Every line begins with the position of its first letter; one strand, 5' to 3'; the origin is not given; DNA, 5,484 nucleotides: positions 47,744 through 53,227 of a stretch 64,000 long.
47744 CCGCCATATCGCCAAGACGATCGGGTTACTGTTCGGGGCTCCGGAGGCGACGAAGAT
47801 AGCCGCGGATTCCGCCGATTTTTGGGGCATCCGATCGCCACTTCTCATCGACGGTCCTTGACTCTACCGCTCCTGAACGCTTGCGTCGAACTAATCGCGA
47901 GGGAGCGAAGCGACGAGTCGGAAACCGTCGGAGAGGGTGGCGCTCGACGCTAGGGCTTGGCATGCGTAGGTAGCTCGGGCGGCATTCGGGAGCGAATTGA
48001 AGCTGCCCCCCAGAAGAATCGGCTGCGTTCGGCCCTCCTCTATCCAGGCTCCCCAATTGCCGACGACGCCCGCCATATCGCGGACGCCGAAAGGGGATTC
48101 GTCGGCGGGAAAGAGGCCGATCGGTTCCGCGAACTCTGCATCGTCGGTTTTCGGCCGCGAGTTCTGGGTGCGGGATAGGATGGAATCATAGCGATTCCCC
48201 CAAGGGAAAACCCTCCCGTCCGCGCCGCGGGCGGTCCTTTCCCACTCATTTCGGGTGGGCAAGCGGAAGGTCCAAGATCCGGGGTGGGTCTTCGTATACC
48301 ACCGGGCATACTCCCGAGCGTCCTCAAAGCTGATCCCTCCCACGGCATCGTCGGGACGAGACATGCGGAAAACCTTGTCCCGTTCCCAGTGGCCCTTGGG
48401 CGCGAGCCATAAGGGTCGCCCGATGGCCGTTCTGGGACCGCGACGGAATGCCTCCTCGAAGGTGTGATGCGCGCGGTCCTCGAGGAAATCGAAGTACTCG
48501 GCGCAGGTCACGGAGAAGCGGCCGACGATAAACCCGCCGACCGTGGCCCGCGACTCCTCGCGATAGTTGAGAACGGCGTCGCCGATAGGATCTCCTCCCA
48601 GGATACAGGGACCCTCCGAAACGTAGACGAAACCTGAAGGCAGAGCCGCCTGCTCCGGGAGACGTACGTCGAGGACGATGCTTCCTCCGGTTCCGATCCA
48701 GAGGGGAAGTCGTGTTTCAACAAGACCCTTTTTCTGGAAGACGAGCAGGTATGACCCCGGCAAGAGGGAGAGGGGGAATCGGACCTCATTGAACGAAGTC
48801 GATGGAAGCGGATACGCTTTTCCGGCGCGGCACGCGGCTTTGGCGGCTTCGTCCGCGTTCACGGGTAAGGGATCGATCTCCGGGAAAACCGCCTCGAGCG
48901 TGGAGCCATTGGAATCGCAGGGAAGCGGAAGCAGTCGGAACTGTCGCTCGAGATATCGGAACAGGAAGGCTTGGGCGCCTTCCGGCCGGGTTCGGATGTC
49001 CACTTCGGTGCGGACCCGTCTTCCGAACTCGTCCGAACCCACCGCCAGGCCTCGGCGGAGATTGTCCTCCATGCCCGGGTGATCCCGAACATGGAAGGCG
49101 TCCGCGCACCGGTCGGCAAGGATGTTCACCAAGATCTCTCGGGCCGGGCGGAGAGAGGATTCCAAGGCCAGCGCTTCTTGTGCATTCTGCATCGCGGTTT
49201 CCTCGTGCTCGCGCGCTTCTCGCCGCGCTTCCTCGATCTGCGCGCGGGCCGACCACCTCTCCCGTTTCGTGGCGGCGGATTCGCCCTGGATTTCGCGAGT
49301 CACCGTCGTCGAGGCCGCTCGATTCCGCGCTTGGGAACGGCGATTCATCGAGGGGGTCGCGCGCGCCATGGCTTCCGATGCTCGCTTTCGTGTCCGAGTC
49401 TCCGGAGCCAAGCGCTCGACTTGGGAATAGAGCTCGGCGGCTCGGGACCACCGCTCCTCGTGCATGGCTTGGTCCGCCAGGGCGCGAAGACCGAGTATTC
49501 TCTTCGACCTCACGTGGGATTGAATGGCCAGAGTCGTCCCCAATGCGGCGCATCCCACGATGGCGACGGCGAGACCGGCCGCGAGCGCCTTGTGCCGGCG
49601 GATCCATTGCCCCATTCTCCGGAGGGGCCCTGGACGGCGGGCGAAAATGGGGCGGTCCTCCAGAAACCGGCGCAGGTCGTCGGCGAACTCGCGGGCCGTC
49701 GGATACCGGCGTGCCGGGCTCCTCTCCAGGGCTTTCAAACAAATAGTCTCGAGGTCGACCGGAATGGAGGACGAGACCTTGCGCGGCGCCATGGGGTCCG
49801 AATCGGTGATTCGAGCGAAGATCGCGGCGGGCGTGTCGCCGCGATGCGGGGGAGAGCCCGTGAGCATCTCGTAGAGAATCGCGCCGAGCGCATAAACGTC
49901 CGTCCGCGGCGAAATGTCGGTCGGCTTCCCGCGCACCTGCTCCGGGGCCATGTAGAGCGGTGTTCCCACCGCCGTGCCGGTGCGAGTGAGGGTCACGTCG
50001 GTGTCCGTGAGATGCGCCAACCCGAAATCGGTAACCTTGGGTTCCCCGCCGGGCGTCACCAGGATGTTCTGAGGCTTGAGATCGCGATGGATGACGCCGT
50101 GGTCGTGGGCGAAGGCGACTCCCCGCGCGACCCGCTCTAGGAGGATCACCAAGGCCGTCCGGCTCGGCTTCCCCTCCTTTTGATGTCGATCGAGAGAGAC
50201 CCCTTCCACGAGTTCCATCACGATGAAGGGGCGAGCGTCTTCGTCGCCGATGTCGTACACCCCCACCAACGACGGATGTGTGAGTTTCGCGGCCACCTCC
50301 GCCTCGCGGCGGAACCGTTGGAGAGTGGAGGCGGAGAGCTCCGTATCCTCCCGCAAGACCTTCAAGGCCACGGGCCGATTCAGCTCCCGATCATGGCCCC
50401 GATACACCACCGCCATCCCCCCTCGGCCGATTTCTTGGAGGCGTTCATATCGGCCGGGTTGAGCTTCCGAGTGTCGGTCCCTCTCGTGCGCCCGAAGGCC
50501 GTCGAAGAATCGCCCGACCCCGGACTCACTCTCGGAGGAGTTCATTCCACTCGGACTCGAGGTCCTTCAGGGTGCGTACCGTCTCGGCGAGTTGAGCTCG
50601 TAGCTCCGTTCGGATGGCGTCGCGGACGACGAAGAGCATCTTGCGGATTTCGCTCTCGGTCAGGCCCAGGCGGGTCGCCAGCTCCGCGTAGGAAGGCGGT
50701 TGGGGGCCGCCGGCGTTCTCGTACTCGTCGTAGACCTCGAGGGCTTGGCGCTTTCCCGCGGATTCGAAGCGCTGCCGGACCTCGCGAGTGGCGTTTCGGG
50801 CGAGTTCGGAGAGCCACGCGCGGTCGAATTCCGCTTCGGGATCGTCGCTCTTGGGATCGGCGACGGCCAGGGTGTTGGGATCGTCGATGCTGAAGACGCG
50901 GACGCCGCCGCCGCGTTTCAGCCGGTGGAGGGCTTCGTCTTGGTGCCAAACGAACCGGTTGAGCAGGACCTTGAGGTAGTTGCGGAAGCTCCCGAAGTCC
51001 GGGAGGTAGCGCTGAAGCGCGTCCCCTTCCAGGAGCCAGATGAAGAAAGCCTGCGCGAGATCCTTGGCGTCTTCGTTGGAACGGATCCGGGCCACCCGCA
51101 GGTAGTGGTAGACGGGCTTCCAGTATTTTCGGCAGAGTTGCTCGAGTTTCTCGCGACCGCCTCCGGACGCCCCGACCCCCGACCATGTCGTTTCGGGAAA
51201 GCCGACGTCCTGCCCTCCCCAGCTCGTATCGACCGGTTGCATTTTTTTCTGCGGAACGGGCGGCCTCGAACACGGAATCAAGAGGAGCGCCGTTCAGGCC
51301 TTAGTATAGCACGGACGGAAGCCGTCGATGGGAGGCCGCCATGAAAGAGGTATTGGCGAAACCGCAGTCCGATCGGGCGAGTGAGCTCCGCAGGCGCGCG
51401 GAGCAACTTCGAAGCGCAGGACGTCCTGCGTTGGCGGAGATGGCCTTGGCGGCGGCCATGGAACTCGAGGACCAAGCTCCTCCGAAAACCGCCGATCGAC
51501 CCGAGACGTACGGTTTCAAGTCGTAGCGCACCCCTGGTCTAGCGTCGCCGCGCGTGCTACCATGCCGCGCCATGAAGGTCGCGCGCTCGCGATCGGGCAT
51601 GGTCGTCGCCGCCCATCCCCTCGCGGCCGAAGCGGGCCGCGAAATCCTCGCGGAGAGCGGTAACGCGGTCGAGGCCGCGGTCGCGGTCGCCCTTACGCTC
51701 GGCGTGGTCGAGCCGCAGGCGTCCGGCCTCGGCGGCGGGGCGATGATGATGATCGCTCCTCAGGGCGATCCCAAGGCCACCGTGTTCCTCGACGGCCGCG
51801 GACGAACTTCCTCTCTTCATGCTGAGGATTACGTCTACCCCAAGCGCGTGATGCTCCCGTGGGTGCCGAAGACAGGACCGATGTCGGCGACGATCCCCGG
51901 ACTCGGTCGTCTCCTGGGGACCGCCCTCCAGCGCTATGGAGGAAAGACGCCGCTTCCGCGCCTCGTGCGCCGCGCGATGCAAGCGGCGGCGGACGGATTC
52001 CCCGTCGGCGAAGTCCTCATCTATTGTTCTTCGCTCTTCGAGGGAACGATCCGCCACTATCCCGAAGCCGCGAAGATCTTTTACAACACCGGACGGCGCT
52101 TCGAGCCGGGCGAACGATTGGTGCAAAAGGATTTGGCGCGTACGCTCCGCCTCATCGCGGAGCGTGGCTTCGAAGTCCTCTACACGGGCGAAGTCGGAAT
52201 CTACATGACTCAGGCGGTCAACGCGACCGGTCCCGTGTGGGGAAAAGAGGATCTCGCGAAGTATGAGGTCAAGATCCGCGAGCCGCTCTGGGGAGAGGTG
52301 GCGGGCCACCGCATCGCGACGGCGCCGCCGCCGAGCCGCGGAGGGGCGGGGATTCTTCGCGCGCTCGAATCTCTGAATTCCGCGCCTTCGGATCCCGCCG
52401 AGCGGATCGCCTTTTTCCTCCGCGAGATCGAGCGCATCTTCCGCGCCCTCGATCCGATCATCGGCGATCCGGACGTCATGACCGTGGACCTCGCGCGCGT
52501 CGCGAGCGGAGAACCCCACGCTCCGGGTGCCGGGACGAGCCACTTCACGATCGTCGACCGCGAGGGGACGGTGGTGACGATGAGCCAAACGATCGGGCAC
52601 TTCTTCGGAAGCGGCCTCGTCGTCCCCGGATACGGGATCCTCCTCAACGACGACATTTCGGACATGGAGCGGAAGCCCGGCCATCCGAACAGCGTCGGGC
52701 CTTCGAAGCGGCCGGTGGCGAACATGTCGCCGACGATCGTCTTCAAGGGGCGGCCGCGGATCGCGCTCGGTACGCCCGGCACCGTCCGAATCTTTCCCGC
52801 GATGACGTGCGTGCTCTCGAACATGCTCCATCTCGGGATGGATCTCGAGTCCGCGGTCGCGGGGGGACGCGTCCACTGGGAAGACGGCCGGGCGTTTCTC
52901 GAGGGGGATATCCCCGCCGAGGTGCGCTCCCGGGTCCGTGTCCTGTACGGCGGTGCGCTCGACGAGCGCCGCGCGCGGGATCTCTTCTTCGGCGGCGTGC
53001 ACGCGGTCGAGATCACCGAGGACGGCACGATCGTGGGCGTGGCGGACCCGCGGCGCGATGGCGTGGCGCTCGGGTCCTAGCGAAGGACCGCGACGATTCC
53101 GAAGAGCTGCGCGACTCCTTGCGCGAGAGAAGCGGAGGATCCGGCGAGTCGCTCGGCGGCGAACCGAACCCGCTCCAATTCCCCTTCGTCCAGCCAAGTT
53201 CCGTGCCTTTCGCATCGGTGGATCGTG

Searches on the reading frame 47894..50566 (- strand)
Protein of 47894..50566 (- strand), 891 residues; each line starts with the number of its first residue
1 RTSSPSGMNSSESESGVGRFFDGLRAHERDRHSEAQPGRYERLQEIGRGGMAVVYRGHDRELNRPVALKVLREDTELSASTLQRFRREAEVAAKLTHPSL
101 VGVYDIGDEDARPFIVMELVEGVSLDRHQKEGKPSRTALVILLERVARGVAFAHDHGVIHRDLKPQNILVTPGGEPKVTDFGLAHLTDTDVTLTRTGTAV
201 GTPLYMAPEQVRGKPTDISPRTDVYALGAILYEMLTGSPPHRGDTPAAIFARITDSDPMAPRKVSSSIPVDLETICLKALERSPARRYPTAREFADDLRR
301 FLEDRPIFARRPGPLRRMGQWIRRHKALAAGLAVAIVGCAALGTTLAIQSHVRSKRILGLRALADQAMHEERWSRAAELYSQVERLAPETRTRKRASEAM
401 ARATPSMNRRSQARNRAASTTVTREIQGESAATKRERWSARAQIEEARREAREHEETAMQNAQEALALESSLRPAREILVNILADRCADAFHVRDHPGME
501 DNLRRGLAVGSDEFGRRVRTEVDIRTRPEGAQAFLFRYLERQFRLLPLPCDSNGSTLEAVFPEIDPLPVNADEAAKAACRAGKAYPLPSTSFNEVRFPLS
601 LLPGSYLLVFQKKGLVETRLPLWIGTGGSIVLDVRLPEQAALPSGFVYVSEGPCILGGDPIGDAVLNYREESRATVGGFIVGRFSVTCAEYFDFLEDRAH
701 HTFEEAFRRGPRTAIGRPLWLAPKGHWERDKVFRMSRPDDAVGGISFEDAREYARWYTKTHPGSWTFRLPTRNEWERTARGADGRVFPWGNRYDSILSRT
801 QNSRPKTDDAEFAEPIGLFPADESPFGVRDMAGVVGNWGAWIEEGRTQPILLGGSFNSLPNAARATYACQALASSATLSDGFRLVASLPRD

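Call 59: search_protein_families(library=pfam, proteins=[window:47894-50566:-], max_evalue=0.0001)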
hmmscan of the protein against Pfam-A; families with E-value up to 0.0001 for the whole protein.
window:47894-50566:- (891 aa): 5 families
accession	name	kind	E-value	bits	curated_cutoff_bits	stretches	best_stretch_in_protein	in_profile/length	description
PF00069.31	Pkinase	-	8.4e-51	173.3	31.7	1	40-288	1-252/263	Protein kinase domain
PF07714.23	PK_Tyr_Ser-Thr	-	3.7e-34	118.7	23.1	1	43-289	4-249/258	Protein tyrosine and serine/threonine kinase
PF03781.23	FGE-sulfatase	-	1.9e-24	87.1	23.3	1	647-885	6-254/255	Sulfatase-modifying factor enzyme 1-like domain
PF06293.20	Kdo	-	4.9e-05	23.3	21.3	0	104-174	84-155/207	Lipopolysaccharide kinase (Kdo/WaaP) family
PF03109.22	ABC1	-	7.6e-05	22.4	22.9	0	112-187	142-217/244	ABC1 atypical kinase-like domain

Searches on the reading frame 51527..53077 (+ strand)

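Call 59: search_protein_families(library=pfam, proteins=[window:51527-53077:+], max_evalue=0.0001)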
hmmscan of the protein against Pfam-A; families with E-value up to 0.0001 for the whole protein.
window:51527-53077:+ (517 aa): 1 family
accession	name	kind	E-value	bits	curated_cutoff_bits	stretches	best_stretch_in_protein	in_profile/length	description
PF01019.26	G_glu_transpept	-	2.1e-104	350.6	27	2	38-319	1-283/512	Gamma-glutamyltranspeptidase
